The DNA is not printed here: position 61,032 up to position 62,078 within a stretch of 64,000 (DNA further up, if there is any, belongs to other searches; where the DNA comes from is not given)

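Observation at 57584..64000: Hopanoid operon shc-hpnG-PhyH dioxygenase-hpnN-hpnA with a non-canonical oxygenase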

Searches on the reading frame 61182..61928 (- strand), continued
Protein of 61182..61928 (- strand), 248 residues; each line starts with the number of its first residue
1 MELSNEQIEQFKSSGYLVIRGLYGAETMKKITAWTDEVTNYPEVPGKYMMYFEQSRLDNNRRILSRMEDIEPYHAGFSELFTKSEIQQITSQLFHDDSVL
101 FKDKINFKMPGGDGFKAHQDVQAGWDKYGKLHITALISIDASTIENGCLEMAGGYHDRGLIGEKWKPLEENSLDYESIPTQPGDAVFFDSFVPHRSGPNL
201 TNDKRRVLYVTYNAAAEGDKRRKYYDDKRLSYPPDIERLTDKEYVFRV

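Call 13: search_solved_structures(query=A1, max_evalue=0.001, show_alignments=2)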
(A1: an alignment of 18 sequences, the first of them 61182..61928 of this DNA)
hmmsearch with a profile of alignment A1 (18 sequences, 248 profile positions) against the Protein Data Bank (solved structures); distinct sequences matched with E-value up to 0.001: 10.
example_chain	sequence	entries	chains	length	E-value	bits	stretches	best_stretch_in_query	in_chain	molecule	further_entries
7e01_A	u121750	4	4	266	2.6e-10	43.3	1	3-217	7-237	Phytanoyl-CoA dioxygenase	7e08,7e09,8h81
7dzz_A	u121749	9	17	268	2.7e-10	43.3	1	3-217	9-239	Phytanoyl-CoA dioxygenase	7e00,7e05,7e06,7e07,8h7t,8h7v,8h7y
7dt0_A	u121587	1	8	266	4.5e-09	39.3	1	3-217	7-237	Phytanoyl-CoA dioxygenase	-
5nch_A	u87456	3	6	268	3.8e-07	33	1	1-218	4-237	Leucine hydroxylase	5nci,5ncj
3emr_A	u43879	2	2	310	5.3e-06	29.2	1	3-216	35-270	EctD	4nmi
6ec3_A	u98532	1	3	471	1.1e-05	28.2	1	6-212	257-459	Methyltransferase domain-containing protein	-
2a1x_A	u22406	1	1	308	1.5e-05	27.7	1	3-211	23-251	Phytanoyl-CoA dioxygenase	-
2opw_A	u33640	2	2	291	2.6e-05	27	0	76-161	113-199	PHYHD1 protein | Phytanoyl-CoA dioxygenase domain-containing protein 1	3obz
4xab_A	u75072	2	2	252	0.00014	24.6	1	118-211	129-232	EvdO2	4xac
4mhr_A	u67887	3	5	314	0.00019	24.1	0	3-217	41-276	Ectoine hydroxylase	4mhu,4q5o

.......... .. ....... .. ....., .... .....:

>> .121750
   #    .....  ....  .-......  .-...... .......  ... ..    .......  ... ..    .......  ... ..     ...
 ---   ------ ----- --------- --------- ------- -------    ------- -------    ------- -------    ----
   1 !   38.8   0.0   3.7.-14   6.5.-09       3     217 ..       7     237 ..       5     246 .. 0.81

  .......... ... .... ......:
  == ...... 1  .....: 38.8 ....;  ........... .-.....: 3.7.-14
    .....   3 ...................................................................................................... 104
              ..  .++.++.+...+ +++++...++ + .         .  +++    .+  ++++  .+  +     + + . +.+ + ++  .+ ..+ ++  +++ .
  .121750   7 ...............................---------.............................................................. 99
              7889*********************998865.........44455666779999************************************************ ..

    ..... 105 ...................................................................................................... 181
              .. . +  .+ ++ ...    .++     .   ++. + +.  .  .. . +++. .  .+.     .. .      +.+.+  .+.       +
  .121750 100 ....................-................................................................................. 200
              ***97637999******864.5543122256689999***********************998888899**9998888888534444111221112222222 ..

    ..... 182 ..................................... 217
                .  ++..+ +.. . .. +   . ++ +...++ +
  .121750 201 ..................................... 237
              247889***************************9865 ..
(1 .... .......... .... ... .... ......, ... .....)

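Call 22: find_encoding_contigs(protein=window:61182-61928:-, flank=10000, max_places=4)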
Protein window:61182-61928:- (248 aa): 24 contigs read that carry it; 4 places shown.
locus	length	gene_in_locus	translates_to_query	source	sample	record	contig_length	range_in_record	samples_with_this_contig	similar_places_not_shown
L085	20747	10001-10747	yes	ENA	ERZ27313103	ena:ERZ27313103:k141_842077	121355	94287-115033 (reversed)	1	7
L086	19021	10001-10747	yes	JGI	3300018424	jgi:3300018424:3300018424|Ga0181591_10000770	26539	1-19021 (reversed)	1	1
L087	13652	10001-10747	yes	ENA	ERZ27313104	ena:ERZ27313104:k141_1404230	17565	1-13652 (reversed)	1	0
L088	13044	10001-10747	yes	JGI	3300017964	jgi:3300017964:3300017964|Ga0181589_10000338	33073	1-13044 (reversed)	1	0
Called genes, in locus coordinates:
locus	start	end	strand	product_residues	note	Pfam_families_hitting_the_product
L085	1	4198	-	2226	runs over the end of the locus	PF00109:ketoacyl-synt, PF02801:Ketoacyl-synt_C, PF00698:Acyl_transf_1, PF00550:PP-binding, PF08659:KR, PF00106:adh_short, PF13561:adh_short_C2, PF14765:PS-DH, +2 more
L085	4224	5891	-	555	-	PF03060:NMO, PF21607:FabD_helical_ins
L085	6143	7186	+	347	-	PF00494:SQS_PSY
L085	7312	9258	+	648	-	PF00432:Prenyltrans (faint), PF13249:SQHop_cyclase_N, PF09492:Pec_lyase (faint), PF13243:SQHop_cyclase_C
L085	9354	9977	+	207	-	PF01048:PNP_UDP_1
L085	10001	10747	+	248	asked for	PF05721:PhyH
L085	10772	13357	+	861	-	PF03176:MMPL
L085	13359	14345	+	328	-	PF01073:3Beta_HSD, PF01370:Epimerase, PF02719:Polysacc_synt_2, PF04321:RmlD_sub_bind, PF05368:NmrA, PF13460:NAD_binding_10, PF16363:GDP_Man_Dehyd, PF07993:NAD_binding_4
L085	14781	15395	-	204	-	PF09837:DUF2064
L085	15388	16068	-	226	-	PF00535:Glycos_transf_2, PF10111:Glyco_tranf_2_2 (weak)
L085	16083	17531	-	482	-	PF00483:NTP_transferase, PF22640:ManC_GMP_beta-helix, PF01050:MannoseP_isomer, PF07883:Cupin_2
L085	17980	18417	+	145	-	PF00571:CBS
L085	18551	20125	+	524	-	PF00342:PGI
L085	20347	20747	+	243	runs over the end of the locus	PF00483:NTP_transferase, PF12804:NTP_transf_3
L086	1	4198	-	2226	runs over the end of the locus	PF00109:ketoacyl-synt, PF02801:Ketoacyl-synt_C, PF00698:Acyl_transf_1, PF00550:PP-binding, PF08659:KR, PF00106:adh_short, PF13561:adh_short_C2, PF14765:PS-DH, +2 more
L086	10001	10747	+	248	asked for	PF05721:PhyH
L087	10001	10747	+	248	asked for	PF05721:PhyH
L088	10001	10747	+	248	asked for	PF05721:PhyH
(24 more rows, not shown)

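Call 35: search_dna_similar(query=window:61182-61928:-, collection=plasmids, mode=protein, max_rows=30)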
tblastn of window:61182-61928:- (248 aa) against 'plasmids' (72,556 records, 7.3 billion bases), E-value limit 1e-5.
Records with a match: 57; places in all: 57; records where one place covers at least 80% of the query: 56.
Best place of each record, by identity: <60% 57.
By first word of the organism name: Rhizobium 34; Burkholderia 3; Mesorhizobium 2; Novosphingobium 2; Halomontanus 2; Azospirillum 2; Nostoc 1; Dietzia 1; Rhodococcus 1; Pantoea 1; and 8 more.
By predicted mobility (MOB-suite, as given by PLSDB): conjugative 36; non-mobilizable 21.
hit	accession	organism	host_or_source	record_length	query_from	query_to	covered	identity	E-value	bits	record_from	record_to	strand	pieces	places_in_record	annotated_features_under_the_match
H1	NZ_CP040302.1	Nostoc sp. TCL26-01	Leiosporoceros dussii,pure culture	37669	3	246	98%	40.9%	1e-56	201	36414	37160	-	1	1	phytanoyl-CoA dioxygenase family protein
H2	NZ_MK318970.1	Rhizobium rhizogenes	-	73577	11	248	96%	39.3%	1e-50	184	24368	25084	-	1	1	phytanoyl-CoA dioxygenase family protein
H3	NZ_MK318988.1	Rhizobium rhizogenes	-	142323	11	248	96%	39.3%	1e-50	184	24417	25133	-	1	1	phytanoyl-CoA dioxygenase family protein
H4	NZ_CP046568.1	Dietzia sp. DQ12-45-1b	product water from oilfield,product ...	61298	8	225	88%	36.0%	3e-39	151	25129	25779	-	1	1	phytanoyl-CoA dioxygenase family protein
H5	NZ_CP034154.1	Rhodococcus sp. NJ-530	Antarctic sea ice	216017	8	225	88%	35.1%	2e-38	149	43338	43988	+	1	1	phytanoyl-CoA dioxygenase family protein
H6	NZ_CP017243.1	Rhizobium etli 8C-3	Phaseolus vulgaris,cell culture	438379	3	234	94%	27.6%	4e-23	104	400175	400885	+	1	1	phytanoyl-CoA dioxygenase family protein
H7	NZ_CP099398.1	Rhizobium sp. Pop5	Phaseolus vulgaris,Cell culture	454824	3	234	94%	27.6%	4e-23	104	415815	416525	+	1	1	phytanoyl-CoA dioxygenase family protein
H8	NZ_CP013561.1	Rhizobium phaseoli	Phaseolus vulgaris,Whole ...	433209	3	234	94%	27.6%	5e-23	104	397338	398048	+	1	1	phytanoyl-CoA dioxygenase family protein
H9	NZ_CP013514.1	Rhizobium sp. N1314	Phaseolus vulgaris,Whole ...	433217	3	234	94%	27.6%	5e-23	104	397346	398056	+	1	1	phytanoyl-CoA dioxygenase family protein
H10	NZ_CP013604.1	Rhizobium sp. N731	Phaseolus vulgaris,Whole ...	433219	3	234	94%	27.6%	5e-23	104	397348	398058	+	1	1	phytanoyl-CoA dioxygenase family protein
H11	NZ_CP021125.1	Rhizobium sp. Kim5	Phaseolus vulgaris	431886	3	234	94%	27.6%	6e-23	104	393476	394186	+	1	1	phytanoyl-CoA dioxygenase family protein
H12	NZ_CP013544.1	Rhizobium phaseoli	Phaseolus vulgaris,Whole ...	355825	3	234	94%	27.6%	6e-23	104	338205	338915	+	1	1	phytanoyl-CoA dioxygenase family protein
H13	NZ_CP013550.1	Rhizobium phaseoli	Phaseolus vulgaris,Whole ...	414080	3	234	94%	27.6%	6e-23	104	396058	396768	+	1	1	phytanoyl-CoA dioxygenase family protein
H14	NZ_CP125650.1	Rhizobium sp. BT04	Phaseolus vulgaris,Pure culture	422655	3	234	94%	27.6%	6e-23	104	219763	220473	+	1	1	phytanoyl-CoA dioxygenase family protein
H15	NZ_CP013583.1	Rhizobium phaseoli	Phaseolus vulgaris,Whole ...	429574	3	234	94%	27.6%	6e-23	104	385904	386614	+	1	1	phytanoyl-CoA dioxygenase family protein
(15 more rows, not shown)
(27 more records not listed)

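Call 36: get_annotated_region(hit=H1, flank=8000)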
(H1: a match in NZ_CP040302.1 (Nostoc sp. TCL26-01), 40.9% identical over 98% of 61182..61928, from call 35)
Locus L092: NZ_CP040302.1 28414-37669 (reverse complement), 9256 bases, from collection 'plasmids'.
description: Nostoc sp. TCL26-01 plasmid pTCL26-01_E, complete sequence
organism: Nostoc sp. TCL26-01 (NCBI taxid 2576904)
taxonomy: Bacteria; Cyanobacteriota; Cyanophyceae; Nostocales; Nostocaceae; Nostoc; Nostoc sp. TCL26-01
host: -; source: Leiosporoceros dussii,pure culture; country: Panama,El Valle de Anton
typing (MOB-suite, as given by PLSDB): non-mobilizable
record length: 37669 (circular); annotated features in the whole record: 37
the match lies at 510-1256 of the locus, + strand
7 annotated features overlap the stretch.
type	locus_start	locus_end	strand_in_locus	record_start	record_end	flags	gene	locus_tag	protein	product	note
CDS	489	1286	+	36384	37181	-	-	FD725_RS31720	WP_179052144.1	phytanoyl-CoA dioxygenase family protein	-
CDS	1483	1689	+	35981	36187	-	-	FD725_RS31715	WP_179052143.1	hypothetical protein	-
CDS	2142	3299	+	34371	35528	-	grrM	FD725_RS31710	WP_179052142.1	cyclophane-forming radical SAM/SPASM peptide maturase GrrM/OscB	-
CDS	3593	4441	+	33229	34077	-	-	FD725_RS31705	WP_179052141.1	hypothetical protein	-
CDS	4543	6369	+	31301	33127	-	-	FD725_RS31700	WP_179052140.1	type IV secretory system conjugative DNA transfer family protein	-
CDS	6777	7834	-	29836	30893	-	-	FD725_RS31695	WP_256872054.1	IS630 family transposase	-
CDS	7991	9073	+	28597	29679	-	-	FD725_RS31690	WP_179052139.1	polymorphic toxin type 46 domain-containing protein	-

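Call 37: get_annotated_region(hit=H2, flank=8000)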
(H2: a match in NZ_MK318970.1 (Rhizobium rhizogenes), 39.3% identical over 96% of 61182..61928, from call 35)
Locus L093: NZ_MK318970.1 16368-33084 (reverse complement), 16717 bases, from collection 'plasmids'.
description: Rhizobium rhizogenes strain C5.7 plasmid pC5.7d, complete sequence
organism: Rhizobium rhizogenes (NCBI taxid 359)
taxonomy: Bacteria; Pseudomonadota; Alphaproteobacteria; Hyphomicrobiales; Rhizobiaceae; Rhizobium; Rhizobium rhizogenes
host: -; source: -; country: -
typing (MOB-suite, as given by PLSDB): non-mobilizable; mating-pair formation MPF_T
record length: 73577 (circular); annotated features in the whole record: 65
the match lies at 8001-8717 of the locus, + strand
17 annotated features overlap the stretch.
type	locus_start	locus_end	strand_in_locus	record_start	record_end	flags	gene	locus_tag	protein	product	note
CDS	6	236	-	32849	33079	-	-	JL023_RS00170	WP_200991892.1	hypothetical protein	-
CDS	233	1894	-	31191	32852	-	-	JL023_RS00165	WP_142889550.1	M28 family peptidase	-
CDS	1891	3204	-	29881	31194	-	-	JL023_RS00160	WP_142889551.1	aspartate aminotransferase family protein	-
CDS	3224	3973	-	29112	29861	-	-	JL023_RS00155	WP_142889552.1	NAD(P)H-dependent oxidoreductase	-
CDS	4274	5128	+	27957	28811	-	-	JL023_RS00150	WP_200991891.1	VOC family protein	-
CDS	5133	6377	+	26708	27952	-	-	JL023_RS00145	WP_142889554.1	hypothetical protein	-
CDS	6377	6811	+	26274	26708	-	-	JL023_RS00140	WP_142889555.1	VOC family protein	-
CDS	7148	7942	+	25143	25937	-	-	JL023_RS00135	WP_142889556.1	phosphocholine cytidylyltransferase family protein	-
CDS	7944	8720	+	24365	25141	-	-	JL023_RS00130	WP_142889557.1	phytanoyl-CoA dioxygenase family protein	-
CDS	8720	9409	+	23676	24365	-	-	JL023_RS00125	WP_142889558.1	LicD family protein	-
CDS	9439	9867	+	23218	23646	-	-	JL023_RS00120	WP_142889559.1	gamma-glutamylcyclotransferase family protein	-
CDS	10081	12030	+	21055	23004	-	-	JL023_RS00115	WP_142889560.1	TetM/TetW/TetO/TetS family tetracycline resistance ribosomal protection protein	-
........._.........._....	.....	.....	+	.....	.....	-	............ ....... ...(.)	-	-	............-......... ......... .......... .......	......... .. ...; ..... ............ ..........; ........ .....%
CDS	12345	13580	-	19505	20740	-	-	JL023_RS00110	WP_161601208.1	MFS transporter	GO:0055085 - transmembrane transport [Evidence IEA]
CDS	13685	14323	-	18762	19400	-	-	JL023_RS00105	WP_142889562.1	class I SAM-dependent methyltransferase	-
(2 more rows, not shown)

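Call 38: get_annotated_region(hit=H4, flank=8000)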
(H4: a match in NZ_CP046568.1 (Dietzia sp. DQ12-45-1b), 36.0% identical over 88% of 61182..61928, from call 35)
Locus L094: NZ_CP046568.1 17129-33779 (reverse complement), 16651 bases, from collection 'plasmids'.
description: Dietzia sp. DQ12-45-1b plasmid pI, complete sequence
organism: Dietzia sp. DQ12-45-1b (NCBI taxid 912801)
taxonomy: Bacteria; Actinomycetota; Actinomycetes; Mycobacteriales; Dietziaceae; Dietzia; Dietzia sp. DQ12-45-1b
host: -; source: product water from oilfield,product water in oilfield; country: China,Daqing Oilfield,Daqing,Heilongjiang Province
typing (MOB-suite, as given by PLSDB): non-mobilizable
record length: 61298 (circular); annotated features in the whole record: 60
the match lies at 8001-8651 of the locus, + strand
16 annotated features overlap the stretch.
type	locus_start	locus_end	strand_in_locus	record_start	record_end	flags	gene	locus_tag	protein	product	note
CDS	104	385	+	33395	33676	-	-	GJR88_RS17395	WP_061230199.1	hypothetical protein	-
CDS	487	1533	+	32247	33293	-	-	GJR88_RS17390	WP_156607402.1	PDDEXK nuclease domain-containing protein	-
CDS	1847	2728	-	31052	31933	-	-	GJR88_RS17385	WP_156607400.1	MurR/RpiR family transcriptional regulator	GO:0006355 - regulation of DNA-templated transcription [Evidence IEA]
CDS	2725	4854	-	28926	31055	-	-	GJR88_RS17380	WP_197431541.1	PQQ-binding-like beta-propeller repeat protein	-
CDS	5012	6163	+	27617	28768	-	-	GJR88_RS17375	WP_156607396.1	cobalamin-independent methionine synthase II family protein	-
CDS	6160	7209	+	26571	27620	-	-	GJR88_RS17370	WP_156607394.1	2-oxoglutarate and iron-dependent oxygenase domain-containing protein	-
CDS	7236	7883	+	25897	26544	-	-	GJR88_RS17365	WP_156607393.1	GPR1/FUN34/YaaH family transporter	-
CDS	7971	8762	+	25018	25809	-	-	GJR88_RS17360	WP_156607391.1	phytanoyl-CoA dioxygenase family protein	-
CDS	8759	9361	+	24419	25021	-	-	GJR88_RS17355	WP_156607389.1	HD domain-containing protein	-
CDS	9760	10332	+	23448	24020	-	-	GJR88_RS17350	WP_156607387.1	recombinase family protein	GO:0006310 - DNA recombination [Evidence IEA]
CDS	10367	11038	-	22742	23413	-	-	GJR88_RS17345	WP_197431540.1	Abi family protein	-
CDS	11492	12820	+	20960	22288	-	-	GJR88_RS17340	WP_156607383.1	Shedu immune nuclease family protein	-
CDS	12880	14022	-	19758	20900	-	-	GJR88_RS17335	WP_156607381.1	DUF262 domain-containing protein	-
CDS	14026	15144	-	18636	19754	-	-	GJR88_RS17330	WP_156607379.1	adenine-specific methyltransferase EcoRI family protein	-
CDS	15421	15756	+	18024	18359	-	-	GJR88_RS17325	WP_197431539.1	hypothetical protein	-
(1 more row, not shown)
